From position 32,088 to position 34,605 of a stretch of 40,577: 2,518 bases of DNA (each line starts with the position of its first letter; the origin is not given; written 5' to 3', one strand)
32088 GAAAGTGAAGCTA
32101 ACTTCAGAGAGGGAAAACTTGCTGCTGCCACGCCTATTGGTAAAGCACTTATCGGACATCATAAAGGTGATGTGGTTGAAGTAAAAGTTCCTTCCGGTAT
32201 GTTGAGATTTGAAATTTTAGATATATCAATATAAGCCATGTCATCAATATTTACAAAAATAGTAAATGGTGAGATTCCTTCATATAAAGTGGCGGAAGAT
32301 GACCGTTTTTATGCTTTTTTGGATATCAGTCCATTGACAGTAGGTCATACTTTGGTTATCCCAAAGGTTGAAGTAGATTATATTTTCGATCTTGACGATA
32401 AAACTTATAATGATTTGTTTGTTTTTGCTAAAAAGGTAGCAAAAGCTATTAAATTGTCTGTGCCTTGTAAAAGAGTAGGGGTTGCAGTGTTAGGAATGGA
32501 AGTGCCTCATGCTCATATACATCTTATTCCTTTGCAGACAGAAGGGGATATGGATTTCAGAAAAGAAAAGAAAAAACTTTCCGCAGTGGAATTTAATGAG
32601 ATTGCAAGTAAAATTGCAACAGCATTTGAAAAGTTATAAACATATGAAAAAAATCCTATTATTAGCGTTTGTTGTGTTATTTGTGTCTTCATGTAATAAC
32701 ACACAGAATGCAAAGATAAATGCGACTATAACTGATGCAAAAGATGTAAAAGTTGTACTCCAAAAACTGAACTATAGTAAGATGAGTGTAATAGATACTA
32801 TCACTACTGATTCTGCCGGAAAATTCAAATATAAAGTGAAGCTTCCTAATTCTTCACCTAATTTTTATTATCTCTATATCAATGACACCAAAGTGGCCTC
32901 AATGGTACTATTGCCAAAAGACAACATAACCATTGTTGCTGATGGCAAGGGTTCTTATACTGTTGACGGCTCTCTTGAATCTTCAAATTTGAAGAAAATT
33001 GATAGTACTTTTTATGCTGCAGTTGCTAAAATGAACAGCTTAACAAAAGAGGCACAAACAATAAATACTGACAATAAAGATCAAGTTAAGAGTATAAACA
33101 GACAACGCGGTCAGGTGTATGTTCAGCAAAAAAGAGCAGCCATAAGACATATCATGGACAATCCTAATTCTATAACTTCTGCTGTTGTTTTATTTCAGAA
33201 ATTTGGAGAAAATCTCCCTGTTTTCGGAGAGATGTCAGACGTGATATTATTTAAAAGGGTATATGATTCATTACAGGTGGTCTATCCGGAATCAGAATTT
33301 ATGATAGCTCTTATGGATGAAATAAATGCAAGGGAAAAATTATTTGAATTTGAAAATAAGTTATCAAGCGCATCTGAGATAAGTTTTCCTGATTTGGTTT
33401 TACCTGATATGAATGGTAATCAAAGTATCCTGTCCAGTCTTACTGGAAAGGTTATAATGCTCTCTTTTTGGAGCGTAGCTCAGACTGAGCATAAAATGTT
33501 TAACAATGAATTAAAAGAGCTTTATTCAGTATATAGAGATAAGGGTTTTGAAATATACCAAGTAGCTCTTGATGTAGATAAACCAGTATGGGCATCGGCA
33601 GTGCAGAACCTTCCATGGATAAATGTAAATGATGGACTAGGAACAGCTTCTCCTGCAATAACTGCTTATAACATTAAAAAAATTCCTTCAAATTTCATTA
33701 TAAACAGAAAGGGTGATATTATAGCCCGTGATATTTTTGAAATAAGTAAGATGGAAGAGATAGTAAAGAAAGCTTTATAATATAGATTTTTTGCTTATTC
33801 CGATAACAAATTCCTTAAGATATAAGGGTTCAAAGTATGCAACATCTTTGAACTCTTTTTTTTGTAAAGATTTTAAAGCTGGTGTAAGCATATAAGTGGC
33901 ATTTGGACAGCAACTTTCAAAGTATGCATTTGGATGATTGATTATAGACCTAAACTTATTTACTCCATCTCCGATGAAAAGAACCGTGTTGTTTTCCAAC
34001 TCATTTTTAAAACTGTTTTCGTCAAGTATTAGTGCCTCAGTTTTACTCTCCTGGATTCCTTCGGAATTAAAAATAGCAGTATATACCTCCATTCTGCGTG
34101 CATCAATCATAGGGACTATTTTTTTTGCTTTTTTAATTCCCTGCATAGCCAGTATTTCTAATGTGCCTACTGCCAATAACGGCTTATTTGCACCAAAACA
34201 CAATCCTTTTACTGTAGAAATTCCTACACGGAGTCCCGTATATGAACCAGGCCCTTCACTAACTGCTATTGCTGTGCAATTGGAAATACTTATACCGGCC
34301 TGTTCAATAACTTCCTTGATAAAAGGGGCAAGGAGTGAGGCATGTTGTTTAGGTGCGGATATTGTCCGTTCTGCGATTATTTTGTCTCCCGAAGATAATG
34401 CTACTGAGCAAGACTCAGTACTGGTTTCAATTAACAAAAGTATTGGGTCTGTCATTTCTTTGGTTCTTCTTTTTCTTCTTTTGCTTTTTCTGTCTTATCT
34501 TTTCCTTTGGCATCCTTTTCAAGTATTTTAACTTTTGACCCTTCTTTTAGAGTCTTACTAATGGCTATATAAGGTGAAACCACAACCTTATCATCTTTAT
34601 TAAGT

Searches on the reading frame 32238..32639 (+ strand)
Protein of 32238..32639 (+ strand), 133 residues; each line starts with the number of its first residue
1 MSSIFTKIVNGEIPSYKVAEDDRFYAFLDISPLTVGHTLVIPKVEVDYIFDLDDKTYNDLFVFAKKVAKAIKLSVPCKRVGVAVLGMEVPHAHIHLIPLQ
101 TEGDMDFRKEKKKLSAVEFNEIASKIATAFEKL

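Call 5: search_protein_families(library=pfam, proteins=[window:32238-32639:+], max_evalue=0.01)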
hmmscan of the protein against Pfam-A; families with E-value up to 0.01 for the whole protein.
window:32238-32639:+ (133 aa): 3 families
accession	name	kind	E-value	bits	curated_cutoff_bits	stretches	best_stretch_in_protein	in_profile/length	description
PF01230.28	HIT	-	2.4e-19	70.2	21.5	1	11-100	2-96/98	HIT domain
PF11969.13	DcpS_C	-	6.7e-10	39.9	24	1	3-107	2-110/114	Scavenger mRNA decapping enzyme C-term binding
PF04677.20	CwfJ_C_1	-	0.0052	17.1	21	1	22-101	33-111/122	Protein similar to CwfJ C-terminus 1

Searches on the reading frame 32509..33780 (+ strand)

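Call 5: search_protein_families(library=pfam, proteins=[window:32509-33780:+], max_evalue=0.01)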
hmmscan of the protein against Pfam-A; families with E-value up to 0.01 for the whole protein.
window:32509-33780:+ (423 aa): 5 families
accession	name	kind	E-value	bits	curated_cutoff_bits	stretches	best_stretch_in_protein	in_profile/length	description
PF13905.12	Thioredoxin_8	-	1e-14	55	27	1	313-404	1-94/94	Thioredoxin-like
PF14289.11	DUF4369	-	3.6e-10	40.7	25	1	69-156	2-86/91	Domain of unknown function (DUF4369)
PF00578.27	AhpC-TSA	-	8.6e-08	32.6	26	1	293-405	5-122/124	AhpC/TSA family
PF08534.16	Redoxin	-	8e-07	29.4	26.6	1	292-409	5-133/148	Redoxin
PF08139.17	LPAM_1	-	0.0072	17.1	20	0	46-63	1-18/18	Prokaryotic membrane lipoprotein lipid attachment site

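Call 6: search_protein_families(library=ncbifam, proteins=[window:32509-33780:+], max_evalue=0.1)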
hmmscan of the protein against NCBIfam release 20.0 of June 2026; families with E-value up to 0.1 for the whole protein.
window:32509-33780:+ (423 aa): 6 families
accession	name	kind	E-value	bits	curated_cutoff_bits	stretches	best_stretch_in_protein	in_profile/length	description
NF002854.0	PRK03147.1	subfamily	2.1e-11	44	170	1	292-407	41-155/176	thiol-disulfide oxidoreductase ResA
NF041054.1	WAxxUGC_long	equivalog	5.9e-05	22.5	300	1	290-358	81-148/354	ResA-like WAxxUGC motif-containing protein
TIGR04134.1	lipo_with_rSAM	hypoth_equivalog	0.0013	18.8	39.8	1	78-141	55-121/150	radical SAM-associated putative lipoprotein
NF050142.1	PG1828_fam_lipo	equivalog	0.028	15.2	50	1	46-82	1-40/59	PG1828 family lipoprotein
NF047696.1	ThlDiSintTplARhiz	equivalog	0.056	13.2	230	0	290-357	74-141/219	thiol:disulfide interchange protein TlpA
NF041202.1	StoA_CxxC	exception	0.065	13.1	210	0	383-409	123-149/163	endospore biogenesis thiol-disulfide oxidoreductase StoA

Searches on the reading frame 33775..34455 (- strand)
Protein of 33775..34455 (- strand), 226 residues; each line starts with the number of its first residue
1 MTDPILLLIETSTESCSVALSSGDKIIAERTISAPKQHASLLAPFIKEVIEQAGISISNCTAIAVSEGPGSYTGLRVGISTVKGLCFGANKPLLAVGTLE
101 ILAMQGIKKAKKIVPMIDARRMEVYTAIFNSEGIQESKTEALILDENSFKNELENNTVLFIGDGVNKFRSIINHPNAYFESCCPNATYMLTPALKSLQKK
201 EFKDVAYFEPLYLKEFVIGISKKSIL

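Call 5: search_protein_families(library=pfam, proteins=[window:33775-34455:-], max_evalue=0.01)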
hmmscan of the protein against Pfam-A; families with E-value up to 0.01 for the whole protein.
window:33775-34455:- (226 aa): 1 family
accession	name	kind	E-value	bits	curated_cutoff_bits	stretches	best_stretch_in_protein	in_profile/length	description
PF00814.31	TsaD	-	1.4e-28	100.8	24.8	1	34-171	25-190/264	tRNA N6-adenosine threonylcarbamoyltransferase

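Call 6: search_protein_families(library=ncbifam, proteins=[window:33775-34455:-], max_evalue=0.1)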
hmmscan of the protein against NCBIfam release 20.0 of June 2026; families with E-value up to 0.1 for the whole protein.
window:33775-34455:- (226 aa): 6 families
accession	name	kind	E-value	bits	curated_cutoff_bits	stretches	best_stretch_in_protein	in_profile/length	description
TIGR03725.1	T6A_YeaZ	equivalog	3.9e-52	177.3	69.3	1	6-214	1-212/212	tRNA (adenosine(37)-N6)-threonylcarbamoyltransferase complex dimerization subunit type 1 TsaB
TIGR03723.1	T6A_TsaD_YgjD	equivalog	5e-11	42.3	296.1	1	34-101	45-112/314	tRNA (adenosine(37)-N6)-threonylcarbamoyltransferase complex transferase subunit TsaD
TIGR00329.1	gcp_kae1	subfamily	2.9e-10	39.9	207.8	1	33-98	28-108/305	tRNA (adenosine(37)-N6)-threonylcarbamoyltransferase complex transferase subunit TsaD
TIGR03722.2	arch_KAE1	equivalog_domain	1.1e-07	31.3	375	1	34-96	42-104/323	KEOPS complex N(6)-L-threonylcarbamoyladenine synthase Kae1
NF007174.0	PRK09605.1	equivalog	5.8e-05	21.7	447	1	34-96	44-106/535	bifunctional N(6)-L-threonylcarbamoyladenine synthase/serine/threonine protein kinase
NF008398.0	PRK11197.1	subfamily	0.033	12.9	376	1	73-143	307-376/381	L-lactate dehydrogenase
